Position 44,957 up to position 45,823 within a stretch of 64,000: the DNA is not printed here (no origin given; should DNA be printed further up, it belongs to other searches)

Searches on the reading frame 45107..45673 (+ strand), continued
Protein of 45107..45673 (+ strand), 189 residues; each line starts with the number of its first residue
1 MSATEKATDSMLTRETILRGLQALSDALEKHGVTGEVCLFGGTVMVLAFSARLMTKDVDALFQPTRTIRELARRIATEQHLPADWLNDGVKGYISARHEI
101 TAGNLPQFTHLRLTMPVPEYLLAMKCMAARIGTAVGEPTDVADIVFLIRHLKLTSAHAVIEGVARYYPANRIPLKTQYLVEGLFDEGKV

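Call 76: search_protein_families(library=pfam, proteins=[L088:1456-2985:+, L106:3916-4173:-, L152:243-1328:+, L146:4505-5473:-, L117:2302-3057:-], max_evalue=0.0001)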
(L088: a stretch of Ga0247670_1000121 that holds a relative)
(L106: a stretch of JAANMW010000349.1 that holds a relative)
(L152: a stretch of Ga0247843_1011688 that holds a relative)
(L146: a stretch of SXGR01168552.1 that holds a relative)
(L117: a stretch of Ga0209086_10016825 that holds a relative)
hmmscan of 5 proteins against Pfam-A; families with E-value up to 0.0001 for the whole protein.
L088:1456-2985:+ (510 aa): 3 families
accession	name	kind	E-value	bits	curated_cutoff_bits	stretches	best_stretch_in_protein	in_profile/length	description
PF01977.22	UbiD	-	1.3e-81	273.2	23.3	1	160-348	17-206/206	3-octaprenyl-4-hydroxybenzoate carboxy-lyase Rift-related domain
PF20696.2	UbiD_C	-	5.1e-40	136.9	24.2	1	354-476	2-127/127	3-octaprenyl-4-hydroxybenzoate carboxy-lyase C-terminal domain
PF20695.2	UbiD_N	-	8.2e-22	77.5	24.3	1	11-89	2-75/78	3-octaprenyl-4-hydroxybenzoate carboxy-lyase N-terminal domain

L106:3916-4173:- (85 aa): 0 families

L152:243-1328:+ (362 aa): 1 family
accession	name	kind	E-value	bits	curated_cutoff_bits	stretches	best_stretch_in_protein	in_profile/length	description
PF01261.30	AP_endonuc_2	-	2.1e-21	77.2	31.1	1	53-276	2-206/249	Xylose isomerase-like TIM barrel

L146:4505-5473:- (322 aa): 1 family
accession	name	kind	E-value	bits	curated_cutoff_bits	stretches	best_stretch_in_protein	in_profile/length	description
PF05153.21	MIOX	-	2.6e-110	368.3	25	1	81-322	3-249/249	Myo-inositol oxygenase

L117:2302-3057:- (251 aa): 1 family
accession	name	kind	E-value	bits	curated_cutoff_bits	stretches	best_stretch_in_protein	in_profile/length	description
PF11139.14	SfLAP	-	1.9e-12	47.5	35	1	15-244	4-211/213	Sap, sulfolipid-1-addressing protein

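Call 82: search_dna_similar(query=window:45107-45673:+, collection=plasmids, mode=protein, max_evalue=0.001, max_rows=15)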
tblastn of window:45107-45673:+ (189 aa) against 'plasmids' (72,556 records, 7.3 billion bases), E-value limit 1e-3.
Records with a match: 32; places in all: 34; records where one place covers at least 80% of the query: 29.
Best place of each record, by identity: <60% 32.
By first word of the organism name: Mycobacterium 20; Rhodococcus 5; Mycolicibacterium 3; Tessaracoccus 1; Brevibacillus 1; Clavibacter 1; Curtobacterium 1.
By predicted mobility (MOB-suite, as given by PLSDB): mobilizable 19; non-mobilizable 13.
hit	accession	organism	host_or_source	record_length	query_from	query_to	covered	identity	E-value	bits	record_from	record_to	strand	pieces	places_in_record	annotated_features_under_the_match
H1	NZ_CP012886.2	Mycobacterium intracellulare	sputum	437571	12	187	93%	39.0%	2e-28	117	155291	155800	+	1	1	DUF6036 family nucleotidyltransferase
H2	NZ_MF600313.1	Mycolicibacterium sp. CBMA 213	Soil,soil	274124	9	184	93%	35.6%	5e-22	99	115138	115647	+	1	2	hypothetical protein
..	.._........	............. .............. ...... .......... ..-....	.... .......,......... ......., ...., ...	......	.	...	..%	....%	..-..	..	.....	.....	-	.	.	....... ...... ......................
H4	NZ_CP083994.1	Mycobacterium avium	-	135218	9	186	94%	34.8%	8e-16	82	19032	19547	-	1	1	DUF6036 family nucleotidyltransferase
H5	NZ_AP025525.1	Mycobacterium sp. 20KCMC460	Homo sapiens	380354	9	186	94%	34.8%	8e-16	82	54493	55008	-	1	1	DUF6036 family nucleotidyltransferase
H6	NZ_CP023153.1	Mycobacterium intracellulare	Homo sapiens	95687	5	184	95%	33.1%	3e-21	97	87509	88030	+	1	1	DUF6036 family nucleotidyltransferase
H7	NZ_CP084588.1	Mycobacterium intracellulare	water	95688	5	184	95%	33.1%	3e-21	97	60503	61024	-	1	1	DUF6036 family nucleotidyltransferase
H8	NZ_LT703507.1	Mycobacterium intracellulare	natural / free-living,environmental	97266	5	184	95%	33.1%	3e-21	97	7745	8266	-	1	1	DUF6036 family nucleotidyltransferase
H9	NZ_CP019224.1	Mycobacterium intracellulare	Homo sapiens,human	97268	5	184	95%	33.1%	3e-21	97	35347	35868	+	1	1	DUF6036 family nucleotidyltransferase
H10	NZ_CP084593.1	Mycobacterium intracellulare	water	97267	5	184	95%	33.1%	3e-21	97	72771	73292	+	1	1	DUF6036 family nucleotidyltransferase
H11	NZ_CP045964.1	Mycobacterium intracellulare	Homo sapiens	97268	5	184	95%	33.1%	3e-21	97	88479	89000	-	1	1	DUF6036 family nucleotidyltransferase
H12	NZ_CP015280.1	Mycobacterium intracellulare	bronchial lavage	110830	5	184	95%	33.1%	3e-21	97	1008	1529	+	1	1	DUF6036 family nucleotidyltransferase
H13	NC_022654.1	Mycobacterium kansasii ATCC 12478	-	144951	5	184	95%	33.1%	3e-21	97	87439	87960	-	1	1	DUF6036 family nucleotidyltransferase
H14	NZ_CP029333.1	Mycobacterium avium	Homo sapiens,blood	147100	5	184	95%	33.1%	3e-21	97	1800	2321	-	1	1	DUF6036 family nucleotidyltransferase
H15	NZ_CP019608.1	Tessaracoccus flavescens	mono isolate,marine sediment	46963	7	178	91%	34.7%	9e-21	96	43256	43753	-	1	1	DUF6036 family nucleotidyltransferase | hypothetical protein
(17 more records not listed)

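Call 84: get_annotated_region(hit=H6, flank=3000)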
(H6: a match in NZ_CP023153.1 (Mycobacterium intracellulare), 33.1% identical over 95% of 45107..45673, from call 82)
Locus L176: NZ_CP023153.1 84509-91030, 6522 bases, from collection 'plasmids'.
description: Mycobacterium intracellulare subsp. chimaera strain FLAC0070 plasmid pFLAC0070_2, complete sequence
organism: Mycobacterium intracellulare (NCBI taxid 222805)
taxonomy: Bacteria; Actinomycetota; Actinomycetes; Mycobacteriales; Mycobacteriaceae; Mycobacterium; Mycobacterium intracellulare
host: -; source: Homo sapiens; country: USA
typing (MOB-suite, as given by PLSDB): mobilizable; replicon rep_cluster_519; relaxase MOBF
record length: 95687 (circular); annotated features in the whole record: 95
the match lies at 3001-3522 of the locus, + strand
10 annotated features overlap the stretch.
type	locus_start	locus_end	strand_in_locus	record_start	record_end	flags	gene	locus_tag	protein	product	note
CDS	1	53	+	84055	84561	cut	-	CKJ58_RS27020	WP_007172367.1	helix-turn-helix transcriptional regulator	-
CDS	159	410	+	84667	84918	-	-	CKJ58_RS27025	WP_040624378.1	type II toxin-antitoxin system ParD family antitoxin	GO:0051983 - regulation of chromosome segregation [Evidence IEA]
CDS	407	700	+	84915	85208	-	-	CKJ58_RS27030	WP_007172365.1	type II toxin-antitoxin system RelE/ParE family toxin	GO:0030541 - plasmid partitioning [Evidence IEA]; GO:0051290 - protein heterotetramerization [Evidence IEA]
CDS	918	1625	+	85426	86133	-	-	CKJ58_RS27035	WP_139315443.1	hypothetical protein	-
CDS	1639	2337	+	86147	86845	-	-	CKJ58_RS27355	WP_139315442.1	hypothetical protein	-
CDS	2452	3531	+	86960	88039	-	-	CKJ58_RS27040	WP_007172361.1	DUF6036 family nucleotidyltransferase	-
CDS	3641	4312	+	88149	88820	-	-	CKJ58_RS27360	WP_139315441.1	hypothetical protein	-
CDS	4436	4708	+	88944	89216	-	-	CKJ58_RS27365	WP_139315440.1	hypothetical protein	-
CDS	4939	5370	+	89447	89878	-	-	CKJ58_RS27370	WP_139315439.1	hypothetical protein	-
CDS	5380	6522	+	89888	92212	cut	-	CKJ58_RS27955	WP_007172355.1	hypothetical protein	-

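Call 85: get_annotated_region(hit=H1, flank=2500)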
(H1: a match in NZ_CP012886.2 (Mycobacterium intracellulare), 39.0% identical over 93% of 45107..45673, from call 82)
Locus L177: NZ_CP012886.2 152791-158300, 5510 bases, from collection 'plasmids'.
description: Mycobacterium intracellulare subsp. chimaera strain AH16 plasmid unnamed1, complete sequence
organism: Mycobacterium intracellulare (NCBI taxid 222805)
taxonomy: Bacteria; Actinomycetota; Actinomycetes; Mycobacteriales; Mycobacteriaceae; Mycobacterium; Mycobacterium intracellulare
host: -; source: sputum; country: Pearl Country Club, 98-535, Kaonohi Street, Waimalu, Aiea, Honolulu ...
typing (MOB-suite, as given by PLSDB): mobilizable; relaxase MOBP
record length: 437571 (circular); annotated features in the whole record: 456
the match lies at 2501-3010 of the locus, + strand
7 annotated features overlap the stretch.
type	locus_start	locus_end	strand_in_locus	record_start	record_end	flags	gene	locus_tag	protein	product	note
CDS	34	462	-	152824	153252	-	-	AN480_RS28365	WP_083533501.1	RES family NAD+ phosphorylase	-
CDS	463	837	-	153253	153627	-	-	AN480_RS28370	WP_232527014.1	antitoxin Xre/MbcA/ParS toxin-binding domain-containing protein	-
CDS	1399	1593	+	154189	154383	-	-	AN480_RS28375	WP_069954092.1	hypothetical protein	-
CDS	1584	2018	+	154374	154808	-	-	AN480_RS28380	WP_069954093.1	PIN domain nuclease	-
CDS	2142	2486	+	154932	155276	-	-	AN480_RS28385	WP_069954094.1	hypothetical protein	-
CDS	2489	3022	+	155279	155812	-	-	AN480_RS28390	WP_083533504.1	DUF6036 family nucleotidyltransferase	-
CDS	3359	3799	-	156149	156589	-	-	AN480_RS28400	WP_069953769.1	DUF6262 family protein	-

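Call 89: search_protein_families(library=pfam, proteins=[L176:2452-3528:+, L177:2142-2483:+, L177:2489-3019:+], max_evalue=0.1)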
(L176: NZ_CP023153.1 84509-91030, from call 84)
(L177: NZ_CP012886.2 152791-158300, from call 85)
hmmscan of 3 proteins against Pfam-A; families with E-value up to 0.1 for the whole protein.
L176:2452-3528:+ (359 aa): 1 family
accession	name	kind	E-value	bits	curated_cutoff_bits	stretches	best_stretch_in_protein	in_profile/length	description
PF19502.5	DUF6036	-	0.00044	20.5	23.6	1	215-317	21-115/164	Nucleotidyltransferase of unknown function (DUF6036)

L177:2142-2483:+ (114 aa): 0 families

L177:2489-3019:+ (177 aa): 2 families
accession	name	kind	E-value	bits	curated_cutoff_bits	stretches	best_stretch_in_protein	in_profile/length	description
PF19502.5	DUF6036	-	1e-06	29.1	23.6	1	16-132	9-116/164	Nucleotidyltransferase of unknown function (DUF6036)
PF09970.15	DUF2204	-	0.0015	18.6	20.3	1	14-61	5-51/181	Nucleotidyl transferase of unknown function (DUF2204)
